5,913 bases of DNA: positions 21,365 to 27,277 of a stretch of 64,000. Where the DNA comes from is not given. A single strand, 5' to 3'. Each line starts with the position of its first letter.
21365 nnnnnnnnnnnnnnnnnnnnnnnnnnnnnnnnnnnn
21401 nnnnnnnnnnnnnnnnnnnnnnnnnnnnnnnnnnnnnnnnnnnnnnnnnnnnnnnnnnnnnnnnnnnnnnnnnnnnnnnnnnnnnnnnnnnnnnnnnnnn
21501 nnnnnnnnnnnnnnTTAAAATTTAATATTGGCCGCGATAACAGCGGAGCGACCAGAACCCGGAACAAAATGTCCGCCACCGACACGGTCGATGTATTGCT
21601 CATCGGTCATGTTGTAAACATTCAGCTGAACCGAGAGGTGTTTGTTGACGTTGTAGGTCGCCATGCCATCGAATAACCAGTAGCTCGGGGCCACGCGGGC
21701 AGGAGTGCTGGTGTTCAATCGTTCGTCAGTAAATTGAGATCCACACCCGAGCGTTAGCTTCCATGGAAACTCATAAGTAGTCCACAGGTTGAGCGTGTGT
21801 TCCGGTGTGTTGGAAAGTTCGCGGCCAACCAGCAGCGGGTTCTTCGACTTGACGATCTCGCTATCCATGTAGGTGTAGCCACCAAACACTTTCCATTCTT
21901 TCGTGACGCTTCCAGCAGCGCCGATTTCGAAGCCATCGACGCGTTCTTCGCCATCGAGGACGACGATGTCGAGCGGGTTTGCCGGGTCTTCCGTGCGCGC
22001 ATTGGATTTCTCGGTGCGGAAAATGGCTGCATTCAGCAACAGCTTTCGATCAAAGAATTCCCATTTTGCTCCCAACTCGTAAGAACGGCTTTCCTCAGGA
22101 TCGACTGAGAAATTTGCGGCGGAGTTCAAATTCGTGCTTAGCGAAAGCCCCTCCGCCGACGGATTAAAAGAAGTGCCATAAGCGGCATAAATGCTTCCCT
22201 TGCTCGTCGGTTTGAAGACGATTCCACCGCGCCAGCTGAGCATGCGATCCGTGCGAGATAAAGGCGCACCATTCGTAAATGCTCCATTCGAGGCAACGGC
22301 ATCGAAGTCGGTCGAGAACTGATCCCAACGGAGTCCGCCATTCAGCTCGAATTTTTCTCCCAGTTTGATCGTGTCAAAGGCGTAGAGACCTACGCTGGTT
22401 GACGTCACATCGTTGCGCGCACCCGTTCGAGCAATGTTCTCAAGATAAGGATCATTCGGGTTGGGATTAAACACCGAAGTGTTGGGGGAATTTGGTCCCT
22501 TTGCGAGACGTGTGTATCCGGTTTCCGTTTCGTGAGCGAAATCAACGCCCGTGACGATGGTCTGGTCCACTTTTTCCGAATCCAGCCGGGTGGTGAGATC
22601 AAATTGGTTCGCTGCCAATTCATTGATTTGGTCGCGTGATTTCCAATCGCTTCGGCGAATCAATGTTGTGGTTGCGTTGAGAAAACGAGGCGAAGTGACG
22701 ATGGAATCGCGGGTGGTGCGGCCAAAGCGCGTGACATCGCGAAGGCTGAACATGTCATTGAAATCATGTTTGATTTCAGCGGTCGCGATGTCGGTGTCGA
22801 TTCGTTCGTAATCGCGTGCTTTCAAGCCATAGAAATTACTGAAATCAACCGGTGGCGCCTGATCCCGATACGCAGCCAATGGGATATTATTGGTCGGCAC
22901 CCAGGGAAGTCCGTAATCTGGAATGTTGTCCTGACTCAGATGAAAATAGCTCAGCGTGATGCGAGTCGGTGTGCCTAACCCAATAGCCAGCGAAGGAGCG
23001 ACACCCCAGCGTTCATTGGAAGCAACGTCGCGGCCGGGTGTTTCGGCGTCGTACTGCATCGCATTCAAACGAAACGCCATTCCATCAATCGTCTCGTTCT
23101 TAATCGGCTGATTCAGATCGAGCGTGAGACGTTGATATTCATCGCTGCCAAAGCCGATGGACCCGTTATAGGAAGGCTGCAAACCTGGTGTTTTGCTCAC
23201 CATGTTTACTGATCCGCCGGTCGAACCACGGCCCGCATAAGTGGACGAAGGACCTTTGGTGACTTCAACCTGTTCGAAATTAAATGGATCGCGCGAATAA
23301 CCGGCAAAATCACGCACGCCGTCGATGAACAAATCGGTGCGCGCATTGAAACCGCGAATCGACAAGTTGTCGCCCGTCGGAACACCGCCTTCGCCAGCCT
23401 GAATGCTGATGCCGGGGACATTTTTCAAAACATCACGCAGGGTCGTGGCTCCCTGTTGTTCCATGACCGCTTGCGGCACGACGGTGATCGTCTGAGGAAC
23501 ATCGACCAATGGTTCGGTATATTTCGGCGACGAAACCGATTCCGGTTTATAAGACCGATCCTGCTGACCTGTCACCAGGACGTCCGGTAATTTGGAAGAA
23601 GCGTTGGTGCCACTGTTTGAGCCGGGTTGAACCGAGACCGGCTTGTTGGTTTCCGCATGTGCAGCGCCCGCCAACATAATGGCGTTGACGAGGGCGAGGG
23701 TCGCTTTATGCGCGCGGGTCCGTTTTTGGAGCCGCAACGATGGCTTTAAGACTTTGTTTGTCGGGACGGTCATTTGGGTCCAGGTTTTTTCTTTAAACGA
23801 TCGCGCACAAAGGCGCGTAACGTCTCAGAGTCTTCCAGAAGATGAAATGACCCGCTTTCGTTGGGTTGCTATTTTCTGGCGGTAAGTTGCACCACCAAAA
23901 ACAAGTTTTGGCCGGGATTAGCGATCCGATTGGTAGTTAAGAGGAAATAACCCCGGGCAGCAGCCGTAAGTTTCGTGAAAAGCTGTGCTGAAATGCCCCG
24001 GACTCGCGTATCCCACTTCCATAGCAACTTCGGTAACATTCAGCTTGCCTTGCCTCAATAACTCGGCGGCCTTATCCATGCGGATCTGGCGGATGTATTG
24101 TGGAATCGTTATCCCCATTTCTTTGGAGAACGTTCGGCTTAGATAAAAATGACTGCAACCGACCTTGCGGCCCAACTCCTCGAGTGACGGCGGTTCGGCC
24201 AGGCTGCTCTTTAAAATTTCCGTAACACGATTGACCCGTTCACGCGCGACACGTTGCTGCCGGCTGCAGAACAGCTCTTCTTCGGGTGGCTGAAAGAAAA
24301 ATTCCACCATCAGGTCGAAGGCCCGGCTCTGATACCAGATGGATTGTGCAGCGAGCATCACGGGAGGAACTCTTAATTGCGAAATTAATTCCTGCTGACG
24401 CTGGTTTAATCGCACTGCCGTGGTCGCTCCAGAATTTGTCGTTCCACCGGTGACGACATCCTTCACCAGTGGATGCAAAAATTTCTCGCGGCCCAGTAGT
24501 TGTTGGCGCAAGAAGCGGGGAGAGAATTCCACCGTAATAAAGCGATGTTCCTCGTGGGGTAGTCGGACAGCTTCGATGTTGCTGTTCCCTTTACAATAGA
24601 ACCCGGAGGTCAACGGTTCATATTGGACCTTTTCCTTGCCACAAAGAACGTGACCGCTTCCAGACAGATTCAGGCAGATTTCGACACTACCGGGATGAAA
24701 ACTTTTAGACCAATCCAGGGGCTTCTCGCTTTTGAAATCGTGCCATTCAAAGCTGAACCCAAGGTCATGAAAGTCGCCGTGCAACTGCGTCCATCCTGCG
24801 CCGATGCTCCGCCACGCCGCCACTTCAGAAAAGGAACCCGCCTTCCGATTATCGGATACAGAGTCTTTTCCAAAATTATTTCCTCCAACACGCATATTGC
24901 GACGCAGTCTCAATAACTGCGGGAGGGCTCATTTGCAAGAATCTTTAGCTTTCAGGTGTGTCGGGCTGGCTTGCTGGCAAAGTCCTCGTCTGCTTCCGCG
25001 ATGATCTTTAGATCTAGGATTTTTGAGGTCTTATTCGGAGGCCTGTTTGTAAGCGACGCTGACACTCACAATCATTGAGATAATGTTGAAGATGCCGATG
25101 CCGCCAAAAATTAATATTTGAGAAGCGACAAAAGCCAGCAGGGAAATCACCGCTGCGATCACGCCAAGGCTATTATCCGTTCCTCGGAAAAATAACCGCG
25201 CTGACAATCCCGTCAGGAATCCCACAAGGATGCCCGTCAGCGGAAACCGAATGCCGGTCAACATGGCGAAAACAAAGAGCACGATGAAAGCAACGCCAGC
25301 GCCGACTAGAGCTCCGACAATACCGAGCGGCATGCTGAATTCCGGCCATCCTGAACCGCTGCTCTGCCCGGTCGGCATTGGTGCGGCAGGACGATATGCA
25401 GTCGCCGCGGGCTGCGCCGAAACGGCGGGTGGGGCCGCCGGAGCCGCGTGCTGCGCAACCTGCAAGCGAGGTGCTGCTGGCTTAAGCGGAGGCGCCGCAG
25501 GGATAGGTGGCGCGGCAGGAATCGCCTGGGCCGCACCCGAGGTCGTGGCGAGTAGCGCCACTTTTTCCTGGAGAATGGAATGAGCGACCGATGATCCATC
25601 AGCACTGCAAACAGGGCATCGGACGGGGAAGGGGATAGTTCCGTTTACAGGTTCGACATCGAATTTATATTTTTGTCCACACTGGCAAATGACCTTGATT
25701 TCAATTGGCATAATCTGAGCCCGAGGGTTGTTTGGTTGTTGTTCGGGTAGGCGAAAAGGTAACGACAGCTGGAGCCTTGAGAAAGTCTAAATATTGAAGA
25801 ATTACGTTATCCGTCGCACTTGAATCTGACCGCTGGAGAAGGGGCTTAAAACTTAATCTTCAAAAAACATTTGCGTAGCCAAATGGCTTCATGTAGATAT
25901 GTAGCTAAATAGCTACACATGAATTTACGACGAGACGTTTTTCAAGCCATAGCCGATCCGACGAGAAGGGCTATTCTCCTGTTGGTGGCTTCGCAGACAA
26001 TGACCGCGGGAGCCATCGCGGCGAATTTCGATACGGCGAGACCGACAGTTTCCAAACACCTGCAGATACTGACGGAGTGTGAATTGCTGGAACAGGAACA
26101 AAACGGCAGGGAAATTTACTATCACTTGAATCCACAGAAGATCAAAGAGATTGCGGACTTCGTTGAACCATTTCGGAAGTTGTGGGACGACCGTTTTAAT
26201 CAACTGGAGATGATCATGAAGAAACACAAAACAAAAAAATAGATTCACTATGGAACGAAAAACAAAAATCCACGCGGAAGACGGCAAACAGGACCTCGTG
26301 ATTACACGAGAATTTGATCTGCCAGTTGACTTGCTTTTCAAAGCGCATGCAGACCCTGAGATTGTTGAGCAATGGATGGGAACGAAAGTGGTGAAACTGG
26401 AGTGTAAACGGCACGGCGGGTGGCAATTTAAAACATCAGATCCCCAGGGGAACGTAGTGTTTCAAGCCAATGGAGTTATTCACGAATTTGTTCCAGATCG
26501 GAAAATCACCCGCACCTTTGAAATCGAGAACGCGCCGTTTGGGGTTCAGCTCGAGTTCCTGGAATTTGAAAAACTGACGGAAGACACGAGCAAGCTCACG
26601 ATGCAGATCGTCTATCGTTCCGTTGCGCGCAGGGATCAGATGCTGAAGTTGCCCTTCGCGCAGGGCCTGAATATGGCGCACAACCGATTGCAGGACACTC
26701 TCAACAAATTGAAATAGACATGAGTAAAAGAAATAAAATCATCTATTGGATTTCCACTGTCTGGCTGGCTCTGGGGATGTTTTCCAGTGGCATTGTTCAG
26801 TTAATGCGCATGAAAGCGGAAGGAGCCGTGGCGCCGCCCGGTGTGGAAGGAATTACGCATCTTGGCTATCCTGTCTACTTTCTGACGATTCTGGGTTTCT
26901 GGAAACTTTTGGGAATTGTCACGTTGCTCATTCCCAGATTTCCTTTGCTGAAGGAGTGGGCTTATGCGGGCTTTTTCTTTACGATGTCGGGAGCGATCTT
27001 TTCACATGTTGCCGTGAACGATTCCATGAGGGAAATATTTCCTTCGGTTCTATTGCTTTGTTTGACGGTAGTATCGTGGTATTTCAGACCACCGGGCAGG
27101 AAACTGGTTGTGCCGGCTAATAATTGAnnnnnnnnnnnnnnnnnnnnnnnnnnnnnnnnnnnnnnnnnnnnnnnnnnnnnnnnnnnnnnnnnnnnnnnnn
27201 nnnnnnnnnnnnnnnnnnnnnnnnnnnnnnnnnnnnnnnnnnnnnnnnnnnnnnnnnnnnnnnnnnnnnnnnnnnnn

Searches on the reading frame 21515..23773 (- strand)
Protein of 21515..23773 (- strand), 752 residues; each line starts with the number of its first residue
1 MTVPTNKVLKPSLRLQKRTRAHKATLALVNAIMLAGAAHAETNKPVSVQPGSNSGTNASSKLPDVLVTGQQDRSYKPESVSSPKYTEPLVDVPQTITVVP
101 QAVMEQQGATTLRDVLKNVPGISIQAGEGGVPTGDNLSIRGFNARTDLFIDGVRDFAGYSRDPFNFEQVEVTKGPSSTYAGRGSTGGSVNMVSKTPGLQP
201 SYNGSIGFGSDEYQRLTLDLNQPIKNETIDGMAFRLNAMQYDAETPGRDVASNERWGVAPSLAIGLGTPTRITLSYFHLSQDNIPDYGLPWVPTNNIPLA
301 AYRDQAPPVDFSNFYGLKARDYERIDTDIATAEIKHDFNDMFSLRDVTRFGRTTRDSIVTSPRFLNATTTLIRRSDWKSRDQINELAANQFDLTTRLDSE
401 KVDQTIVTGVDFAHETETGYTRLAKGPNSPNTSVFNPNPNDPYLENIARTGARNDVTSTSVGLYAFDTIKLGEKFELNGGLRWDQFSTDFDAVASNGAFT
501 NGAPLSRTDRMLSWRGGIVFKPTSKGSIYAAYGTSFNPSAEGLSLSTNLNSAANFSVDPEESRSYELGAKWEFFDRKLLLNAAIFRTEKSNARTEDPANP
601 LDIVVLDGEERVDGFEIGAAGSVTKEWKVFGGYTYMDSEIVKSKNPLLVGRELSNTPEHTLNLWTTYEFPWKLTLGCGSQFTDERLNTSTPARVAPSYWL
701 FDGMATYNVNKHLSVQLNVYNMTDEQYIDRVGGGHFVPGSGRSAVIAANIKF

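Call 57: search_protein_families(library=pfam, proteins=[window:21515-23773:-], max_evalue=0.001)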
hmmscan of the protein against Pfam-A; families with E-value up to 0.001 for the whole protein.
window:21515-23773:- (752 aa): 3 families
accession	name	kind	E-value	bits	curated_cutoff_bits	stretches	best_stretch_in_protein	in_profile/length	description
PF00593.30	TonB_dep_Rec_b-barrel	-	2e-61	209.6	27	1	266-721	9-435/436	TonB dependent receptor-like, beta-barrel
PF07715.20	Plug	-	2e-23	83.4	23.9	1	89-187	2-106/107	TonB-dependent Receptor Plug Domain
PF14905.12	OMP_b-brl_3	-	4.6e-05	23.1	27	1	440-726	95-377/408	Outer membrane protein beta-barrel family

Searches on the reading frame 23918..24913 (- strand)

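Call 56: search_protein_families(library=pfam, proteins=[window:23918-24913:-], max_evalue=0.001)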
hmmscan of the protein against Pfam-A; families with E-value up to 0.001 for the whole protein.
window:23918-24913:- (331 aa): 2 families
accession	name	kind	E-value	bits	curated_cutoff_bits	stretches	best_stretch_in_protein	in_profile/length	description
PF12833.13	HTH_18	-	3.8e-23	82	33.6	1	249-321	3-75/80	Helix-turn-helix domain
PF00165.29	HTH_AraC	-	2.2e-17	63.2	26.6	2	286-320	1-37/42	Bacterial regulatory helix-turn-helix proteins, AraC family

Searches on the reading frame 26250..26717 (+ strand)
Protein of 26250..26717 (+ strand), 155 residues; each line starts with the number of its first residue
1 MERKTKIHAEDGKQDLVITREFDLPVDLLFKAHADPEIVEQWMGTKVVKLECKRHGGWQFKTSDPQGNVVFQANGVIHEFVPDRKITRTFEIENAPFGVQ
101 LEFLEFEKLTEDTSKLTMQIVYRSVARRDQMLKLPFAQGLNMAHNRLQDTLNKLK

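Call 56: search_protein_families(library=pfam, proteins=[window:26250-26717:+], max_evalue=0.001)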
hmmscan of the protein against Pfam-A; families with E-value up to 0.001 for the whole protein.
window:26250-26717:+ (155 aa): 1 family
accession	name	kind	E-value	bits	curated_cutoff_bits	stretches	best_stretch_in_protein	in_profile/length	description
PF08327.17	AHSA1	-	1.2e-12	48.5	22.1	1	23-151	1-124/125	Activator of Hsp90 ATPase homolog 1-like protein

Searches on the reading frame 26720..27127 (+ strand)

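Call 56: search_protein_families(library=pfam, proteins=[window:26720-27127:+], max_evalue=0.001)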
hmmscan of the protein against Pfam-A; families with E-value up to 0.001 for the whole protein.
window:26720-27127:+ (135 aa): 1 family
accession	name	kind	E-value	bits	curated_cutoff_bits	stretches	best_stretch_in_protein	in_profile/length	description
PF13564.11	DoxX_2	-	3.1e-24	85.5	26.3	1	11-117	1-101/103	DoxX-like family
